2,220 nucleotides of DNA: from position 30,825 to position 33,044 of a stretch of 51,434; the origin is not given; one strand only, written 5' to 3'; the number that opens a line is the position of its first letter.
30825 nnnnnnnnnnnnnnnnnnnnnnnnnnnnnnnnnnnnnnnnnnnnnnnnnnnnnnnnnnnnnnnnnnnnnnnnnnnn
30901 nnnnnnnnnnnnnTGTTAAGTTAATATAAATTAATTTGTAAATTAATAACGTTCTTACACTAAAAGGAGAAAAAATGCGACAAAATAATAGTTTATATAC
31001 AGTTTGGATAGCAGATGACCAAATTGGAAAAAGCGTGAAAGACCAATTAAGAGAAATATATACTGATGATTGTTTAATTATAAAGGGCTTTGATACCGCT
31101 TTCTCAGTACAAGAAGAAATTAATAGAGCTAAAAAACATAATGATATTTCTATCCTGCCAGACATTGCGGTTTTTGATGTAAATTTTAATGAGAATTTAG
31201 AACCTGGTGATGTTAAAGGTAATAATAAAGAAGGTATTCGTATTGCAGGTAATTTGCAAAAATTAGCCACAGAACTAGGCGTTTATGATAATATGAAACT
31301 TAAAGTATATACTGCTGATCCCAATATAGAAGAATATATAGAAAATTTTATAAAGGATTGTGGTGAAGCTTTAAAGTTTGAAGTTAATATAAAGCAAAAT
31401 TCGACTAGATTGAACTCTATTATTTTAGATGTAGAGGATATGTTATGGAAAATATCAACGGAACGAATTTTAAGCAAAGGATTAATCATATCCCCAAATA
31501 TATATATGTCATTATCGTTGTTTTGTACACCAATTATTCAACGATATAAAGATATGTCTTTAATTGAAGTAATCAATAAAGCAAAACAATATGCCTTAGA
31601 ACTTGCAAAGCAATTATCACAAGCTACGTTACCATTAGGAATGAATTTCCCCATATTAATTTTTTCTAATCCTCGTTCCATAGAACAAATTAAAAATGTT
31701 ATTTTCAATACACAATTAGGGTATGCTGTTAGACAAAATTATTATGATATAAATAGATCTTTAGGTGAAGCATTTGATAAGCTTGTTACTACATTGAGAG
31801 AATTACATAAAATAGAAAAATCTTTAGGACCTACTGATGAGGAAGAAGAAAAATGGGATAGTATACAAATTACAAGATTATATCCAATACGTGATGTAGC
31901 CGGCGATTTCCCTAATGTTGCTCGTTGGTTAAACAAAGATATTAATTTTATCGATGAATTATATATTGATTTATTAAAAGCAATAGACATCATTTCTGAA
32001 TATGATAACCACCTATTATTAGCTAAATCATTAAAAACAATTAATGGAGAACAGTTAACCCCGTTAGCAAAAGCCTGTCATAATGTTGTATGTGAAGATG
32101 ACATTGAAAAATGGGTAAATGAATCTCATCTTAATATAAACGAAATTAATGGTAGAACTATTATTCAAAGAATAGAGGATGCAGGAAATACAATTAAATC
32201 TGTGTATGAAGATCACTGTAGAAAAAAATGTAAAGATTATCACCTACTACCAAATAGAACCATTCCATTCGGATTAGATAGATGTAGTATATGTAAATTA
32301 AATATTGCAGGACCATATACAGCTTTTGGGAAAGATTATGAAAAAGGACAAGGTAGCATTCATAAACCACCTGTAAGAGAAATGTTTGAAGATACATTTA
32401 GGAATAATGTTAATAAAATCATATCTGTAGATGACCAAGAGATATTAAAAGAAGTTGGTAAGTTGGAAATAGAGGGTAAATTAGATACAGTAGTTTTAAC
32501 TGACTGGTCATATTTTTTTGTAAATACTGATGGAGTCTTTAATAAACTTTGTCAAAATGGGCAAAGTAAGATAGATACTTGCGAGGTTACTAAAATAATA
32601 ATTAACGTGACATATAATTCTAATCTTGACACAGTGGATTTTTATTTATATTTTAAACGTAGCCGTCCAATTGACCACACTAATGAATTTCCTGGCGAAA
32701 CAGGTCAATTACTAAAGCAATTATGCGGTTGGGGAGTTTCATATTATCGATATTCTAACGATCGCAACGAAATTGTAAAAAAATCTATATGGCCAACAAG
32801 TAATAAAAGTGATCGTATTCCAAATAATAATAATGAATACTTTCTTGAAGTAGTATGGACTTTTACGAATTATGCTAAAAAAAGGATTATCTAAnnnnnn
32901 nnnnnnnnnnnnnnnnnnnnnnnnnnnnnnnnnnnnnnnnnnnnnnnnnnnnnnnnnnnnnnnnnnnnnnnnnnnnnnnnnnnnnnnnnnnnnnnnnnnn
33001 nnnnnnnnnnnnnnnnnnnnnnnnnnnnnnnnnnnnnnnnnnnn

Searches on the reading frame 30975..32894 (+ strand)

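Call 6: search_protein_families(library=pfam, proteins=[window:30975-32894:+], max_evalue=0.01)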
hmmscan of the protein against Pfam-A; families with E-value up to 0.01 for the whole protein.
window:30975-32894:+ (639 aa): 0 families

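Call 9: search_protein_families(library=padloc, proteins=[window:30975-32894:+], max_evalue=0.1)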
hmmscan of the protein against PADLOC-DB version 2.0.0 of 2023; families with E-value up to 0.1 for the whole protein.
window:30975-32894:+ (639 aa): 0 families

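Call 10: search_protein_families(library=ncbifam, proteins=[window:30975-32894:+], max_evalue=0.1)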
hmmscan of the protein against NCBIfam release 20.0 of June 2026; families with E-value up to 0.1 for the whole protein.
window:30975-32894:+ (639 aa): 1 family
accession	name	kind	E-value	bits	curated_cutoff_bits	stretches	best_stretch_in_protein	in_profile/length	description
NF010349.0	PRK13777.1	equivalog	0.033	13.5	153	0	356-403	15-61/190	HTH-type transcriptional regulator Hpr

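Call 68: search_protein_families(library=pfam, proteins=[window:30975-32894:+], max_evalue=10)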
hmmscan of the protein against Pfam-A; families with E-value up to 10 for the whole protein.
window:30975-32894:+ (639 aa): 0 families
